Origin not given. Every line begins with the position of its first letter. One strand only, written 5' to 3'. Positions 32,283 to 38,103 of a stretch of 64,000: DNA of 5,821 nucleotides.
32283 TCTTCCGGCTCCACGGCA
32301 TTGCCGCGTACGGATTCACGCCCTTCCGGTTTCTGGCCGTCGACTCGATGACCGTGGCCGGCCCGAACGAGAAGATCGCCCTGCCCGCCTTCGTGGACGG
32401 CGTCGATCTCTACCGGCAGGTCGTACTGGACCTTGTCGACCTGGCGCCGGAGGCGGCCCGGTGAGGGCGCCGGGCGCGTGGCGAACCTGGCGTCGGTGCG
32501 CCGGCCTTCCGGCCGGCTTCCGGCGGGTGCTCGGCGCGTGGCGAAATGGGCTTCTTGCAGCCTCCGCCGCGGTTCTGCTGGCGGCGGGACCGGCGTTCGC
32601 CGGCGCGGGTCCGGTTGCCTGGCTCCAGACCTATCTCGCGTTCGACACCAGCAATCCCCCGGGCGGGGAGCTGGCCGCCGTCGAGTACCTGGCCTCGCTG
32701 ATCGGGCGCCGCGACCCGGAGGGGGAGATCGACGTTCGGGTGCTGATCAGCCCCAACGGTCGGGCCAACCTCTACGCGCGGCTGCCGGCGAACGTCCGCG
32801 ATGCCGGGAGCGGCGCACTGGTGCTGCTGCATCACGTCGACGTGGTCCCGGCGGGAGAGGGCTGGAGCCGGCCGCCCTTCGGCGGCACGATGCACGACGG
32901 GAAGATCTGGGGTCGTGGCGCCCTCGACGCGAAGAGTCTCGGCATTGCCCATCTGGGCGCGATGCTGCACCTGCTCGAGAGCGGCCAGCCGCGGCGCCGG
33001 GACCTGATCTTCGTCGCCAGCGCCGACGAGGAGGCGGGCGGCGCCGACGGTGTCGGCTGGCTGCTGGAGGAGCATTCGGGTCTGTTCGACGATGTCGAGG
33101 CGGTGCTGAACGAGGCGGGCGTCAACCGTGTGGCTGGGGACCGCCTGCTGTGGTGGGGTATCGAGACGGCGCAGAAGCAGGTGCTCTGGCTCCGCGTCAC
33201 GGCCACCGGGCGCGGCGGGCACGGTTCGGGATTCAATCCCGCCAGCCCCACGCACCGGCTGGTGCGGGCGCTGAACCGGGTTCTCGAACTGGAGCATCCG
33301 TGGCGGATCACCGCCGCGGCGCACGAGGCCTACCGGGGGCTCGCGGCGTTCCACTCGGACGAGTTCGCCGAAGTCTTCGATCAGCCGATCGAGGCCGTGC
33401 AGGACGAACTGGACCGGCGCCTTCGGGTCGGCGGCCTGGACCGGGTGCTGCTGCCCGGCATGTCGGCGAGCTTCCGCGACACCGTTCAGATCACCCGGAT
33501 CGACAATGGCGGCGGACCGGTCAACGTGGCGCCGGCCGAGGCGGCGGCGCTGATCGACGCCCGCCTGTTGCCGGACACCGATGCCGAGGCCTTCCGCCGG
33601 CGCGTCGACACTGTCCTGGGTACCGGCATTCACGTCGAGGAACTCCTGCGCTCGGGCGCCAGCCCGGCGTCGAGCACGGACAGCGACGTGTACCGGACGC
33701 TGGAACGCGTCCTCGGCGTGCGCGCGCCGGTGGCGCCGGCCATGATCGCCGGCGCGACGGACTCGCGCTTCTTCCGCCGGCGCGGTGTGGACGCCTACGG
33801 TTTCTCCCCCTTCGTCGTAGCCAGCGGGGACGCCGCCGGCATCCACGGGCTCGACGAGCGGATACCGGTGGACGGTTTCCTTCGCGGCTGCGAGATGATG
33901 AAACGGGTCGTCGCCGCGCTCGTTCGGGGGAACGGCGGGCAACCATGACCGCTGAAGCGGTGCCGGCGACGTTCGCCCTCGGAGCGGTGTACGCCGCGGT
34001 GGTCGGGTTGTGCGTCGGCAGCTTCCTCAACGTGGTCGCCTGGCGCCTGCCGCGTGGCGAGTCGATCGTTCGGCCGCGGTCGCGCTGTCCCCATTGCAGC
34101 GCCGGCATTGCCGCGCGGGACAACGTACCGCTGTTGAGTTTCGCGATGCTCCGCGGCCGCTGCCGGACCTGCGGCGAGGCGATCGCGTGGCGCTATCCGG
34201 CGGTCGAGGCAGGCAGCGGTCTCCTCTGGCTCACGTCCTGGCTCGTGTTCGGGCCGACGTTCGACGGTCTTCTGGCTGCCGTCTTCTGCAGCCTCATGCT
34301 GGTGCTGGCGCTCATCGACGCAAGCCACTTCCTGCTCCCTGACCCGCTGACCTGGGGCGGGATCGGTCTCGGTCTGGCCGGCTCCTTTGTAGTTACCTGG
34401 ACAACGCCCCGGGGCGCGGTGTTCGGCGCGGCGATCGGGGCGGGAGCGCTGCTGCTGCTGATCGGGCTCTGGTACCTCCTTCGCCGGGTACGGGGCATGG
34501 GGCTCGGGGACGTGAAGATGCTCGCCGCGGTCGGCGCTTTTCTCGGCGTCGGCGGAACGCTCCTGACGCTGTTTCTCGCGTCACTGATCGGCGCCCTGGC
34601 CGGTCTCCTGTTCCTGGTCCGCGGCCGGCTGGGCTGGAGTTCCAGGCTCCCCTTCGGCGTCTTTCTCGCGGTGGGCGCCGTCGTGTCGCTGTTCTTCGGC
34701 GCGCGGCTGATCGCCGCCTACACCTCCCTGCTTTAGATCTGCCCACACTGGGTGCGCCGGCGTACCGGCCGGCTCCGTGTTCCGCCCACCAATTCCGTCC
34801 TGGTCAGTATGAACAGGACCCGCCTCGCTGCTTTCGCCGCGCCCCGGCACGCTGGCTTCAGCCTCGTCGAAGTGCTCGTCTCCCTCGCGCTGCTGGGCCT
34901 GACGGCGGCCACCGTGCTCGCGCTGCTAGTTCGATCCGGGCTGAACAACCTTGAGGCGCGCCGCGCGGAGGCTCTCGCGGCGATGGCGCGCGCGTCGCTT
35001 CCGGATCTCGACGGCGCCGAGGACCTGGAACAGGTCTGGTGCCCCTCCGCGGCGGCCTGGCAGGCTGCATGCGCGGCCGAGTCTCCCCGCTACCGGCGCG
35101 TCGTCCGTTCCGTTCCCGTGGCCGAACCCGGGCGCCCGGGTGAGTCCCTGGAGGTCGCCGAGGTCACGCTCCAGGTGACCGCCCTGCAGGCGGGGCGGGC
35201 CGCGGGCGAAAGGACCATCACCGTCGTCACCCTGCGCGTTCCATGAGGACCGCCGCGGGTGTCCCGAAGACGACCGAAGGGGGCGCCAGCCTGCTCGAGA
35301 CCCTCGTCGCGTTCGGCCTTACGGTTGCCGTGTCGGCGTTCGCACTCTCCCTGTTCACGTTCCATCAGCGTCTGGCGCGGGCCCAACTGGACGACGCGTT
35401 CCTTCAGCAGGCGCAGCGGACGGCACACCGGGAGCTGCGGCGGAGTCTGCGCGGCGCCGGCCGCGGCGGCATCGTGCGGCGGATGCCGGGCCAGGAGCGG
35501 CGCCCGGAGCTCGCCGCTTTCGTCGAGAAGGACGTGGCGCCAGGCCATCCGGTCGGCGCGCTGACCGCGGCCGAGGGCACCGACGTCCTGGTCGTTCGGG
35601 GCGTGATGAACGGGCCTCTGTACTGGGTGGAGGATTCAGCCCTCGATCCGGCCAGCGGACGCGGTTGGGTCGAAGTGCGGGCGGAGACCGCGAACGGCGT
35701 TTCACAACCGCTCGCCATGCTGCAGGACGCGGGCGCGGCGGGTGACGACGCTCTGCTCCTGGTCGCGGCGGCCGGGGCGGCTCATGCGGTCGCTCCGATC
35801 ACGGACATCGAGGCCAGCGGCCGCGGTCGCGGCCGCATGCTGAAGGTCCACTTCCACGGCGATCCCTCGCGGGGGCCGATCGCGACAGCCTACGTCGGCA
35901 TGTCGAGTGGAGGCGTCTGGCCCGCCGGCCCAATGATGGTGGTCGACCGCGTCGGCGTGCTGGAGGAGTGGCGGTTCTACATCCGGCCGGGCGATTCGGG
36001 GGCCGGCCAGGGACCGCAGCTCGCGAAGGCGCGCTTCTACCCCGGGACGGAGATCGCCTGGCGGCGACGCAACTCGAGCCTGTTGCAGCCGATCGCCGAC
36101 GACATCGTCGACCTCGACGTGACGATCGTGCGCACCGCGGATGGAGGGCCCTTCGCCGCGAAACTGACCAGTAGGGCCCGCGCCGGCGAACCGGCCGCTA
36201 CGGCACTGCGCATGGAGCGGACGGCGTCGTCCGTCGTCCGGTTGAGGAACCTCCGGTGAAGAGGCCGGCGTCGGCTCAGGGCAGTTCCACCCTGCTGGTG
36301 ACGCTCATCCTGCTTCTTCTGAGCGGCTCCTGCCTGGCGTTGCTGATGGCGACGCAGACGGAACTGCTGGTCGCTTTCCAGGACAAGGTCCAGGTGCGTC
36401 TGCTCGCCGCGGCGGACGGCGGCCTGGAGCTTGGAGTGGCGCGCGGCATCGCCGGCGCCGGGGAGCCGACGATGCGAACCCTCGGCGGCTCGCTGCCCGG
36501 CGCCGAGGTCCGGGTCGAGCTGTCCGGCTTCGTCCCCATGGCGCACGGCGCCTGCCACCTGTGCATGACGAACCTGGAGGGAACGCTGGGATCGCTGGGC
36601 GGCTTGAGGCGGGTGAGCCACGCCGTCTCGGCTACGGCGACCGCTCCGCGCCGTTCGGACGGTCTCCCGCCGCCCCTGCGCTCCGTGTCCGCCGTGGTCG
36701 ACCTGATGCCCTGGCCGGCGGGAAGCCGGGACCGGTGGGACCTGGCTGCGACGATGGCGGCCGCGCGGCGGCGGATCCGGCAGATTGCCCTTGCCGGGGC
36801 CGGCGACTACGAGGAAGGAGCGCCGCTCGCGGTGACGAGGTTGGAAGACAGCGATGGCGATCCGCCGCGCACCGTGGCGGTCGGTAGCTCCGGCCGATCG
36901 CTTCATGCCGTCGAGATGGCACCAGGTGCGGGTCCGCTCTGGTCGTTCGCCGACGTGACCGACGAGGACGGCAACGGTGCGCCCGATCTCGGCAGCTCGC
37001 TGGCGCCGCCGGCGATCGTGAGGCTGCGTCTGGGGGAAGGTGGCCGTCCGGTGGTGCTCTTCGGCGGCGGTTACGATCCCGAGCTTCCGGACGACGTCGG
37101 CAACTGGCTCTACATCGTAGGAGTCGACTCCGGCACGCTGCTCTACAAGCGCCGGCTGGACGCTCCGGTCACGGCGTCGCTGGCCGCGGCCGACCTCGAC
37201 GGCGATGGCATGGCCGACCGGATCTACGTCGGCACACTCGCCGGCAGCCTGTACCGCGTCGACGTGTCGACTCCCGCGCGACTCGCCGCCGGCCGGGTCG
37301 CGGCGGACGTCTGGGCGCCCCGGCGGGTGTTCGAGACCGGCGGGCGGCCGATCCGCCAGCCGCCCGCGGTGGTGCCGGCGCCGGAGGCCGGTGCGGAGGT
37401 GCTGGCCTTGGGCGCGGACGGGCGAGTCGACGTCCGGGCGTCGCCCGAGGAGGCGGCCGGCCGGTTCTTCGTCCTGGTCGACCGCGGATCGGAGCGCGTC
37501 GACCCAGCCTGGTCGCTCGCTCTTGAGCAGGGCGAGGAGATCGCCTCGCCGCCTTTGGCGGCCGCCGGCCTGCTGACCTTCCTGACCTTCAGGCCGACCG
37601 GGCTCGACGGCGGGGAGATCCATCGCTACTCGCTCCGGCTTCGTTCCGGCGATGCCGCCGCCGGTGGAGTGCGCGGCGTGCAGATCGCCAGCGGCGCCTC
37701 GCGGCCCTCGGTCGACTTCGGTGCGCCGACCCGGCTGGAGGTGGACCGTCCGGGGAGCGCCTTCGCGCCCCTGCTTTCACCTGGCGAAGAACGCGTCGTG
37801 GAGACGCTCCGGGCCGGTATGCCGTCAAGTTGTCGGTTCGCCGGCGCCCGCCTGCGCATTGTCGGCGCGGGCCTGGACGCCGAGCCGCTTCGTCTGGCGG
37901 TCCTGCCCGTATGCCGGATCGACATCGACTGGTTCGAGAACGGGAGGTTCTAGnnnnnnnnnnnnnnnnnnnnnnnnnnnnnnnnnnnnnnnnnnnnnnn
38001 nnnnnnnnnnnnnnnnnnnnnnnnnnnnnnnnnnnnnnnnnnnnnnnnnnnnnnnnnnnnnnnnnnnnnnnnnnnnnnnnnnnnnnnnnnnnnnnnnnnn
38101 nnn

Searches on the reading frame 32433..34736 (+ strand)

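Call 31: search_protein_families(library=pfam, proteins=[window:32433-34736:+], max_evalue=0.00001)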
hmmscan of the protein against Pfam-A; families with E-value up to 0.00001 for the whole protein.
window:32433-34736:+ (767 aa): 2 families
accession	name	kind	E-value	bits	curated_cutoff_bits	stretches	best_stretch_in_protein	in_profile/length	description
PF06750.18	A24_N_bact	-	2.5e-32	111.2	23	1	523-605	1-83/84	Bacterial Peptidase A24 N-terminal domain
PF01478.23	Peptidase_A24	-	1.1e-15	58.4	26.5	1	617-724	2-103/104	Type IV leader peptidase family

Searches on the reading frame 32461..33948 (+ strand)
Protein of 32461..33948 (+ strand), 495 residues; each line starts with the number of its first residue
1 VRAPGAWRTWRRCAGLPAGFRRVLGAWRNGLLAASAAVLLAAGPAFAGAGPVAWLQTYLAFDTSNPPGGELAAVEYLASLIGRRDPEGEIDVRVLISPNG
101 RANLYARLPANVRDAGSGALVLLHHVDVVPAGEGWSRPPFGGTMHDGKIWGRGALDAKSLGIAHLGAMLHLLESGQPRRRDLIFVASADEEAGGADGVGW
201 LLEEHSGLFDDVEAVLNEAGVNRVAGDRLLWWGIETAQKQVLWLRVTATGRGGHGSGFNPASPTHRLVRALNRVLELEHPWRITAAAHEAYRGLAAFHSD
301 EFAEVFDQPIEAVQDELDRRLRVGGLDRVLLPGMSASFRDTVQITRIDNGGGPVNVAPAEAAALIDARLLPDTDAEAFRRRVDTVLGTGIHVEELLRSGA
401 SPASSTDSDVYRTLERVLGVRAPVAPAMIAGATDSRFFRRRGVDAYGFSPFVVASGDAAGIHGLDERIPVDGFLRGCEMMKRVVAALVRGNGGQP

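Call 78: search_protein_families(library=pfam, proteins=[window:32461-33948:+], max_evalue=0.01)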
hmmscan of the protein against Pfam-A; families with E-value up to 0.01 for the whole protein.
window:32461-33948:+ (495 aa): 3 families
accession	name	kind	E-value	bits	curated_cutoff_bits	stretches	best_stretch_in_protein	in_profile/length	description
PF01546.33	Peptidase_M20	-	2.5e-26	93.3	24.6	1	123-484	3-204/206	Peptidase family M20/M25/M40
PF07687.19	M20_dimer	-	1.2e-10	41.7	21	1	237-387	2-100/107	Peptidase dimerisation domain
PF04389.22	Peptidase_M28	-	2.3e-05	24.6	21.3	1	103-221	1-95/193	Peptidase family M28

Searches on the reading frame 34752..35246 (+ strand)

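Call 32: search_protein_families(library=pfam, proteins=[window:34752-35246:+], max_evalue=0.00001)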
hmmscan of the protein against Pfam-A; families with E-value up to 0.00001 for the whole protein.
window:34752-35246:+ (164 aa): 1 family
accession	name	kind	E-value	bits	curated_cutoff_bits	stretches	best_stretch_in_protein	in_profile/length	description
PF07963.17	N_methyl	-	8.4e-07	28.7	21.2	1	32-55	3-26/27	Prokaryotic N-terminal methylation motif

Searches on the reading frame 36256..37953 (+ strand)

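Call 32: search_protein_families(library=pfam, proteins=[window:36256-37953:+], max_evalue=0.00001)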
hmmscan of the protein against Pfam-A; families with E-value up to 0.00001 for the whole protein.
window:36256-37953:+ (565 aa): 1 family
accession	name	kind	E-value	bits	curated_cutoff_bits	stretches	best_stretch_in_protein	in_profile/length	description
PF05567.17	T4P_PilY1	-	9.7e-06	25.2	28.1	0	185-365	109-315/411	PilY1 beta-propeller domain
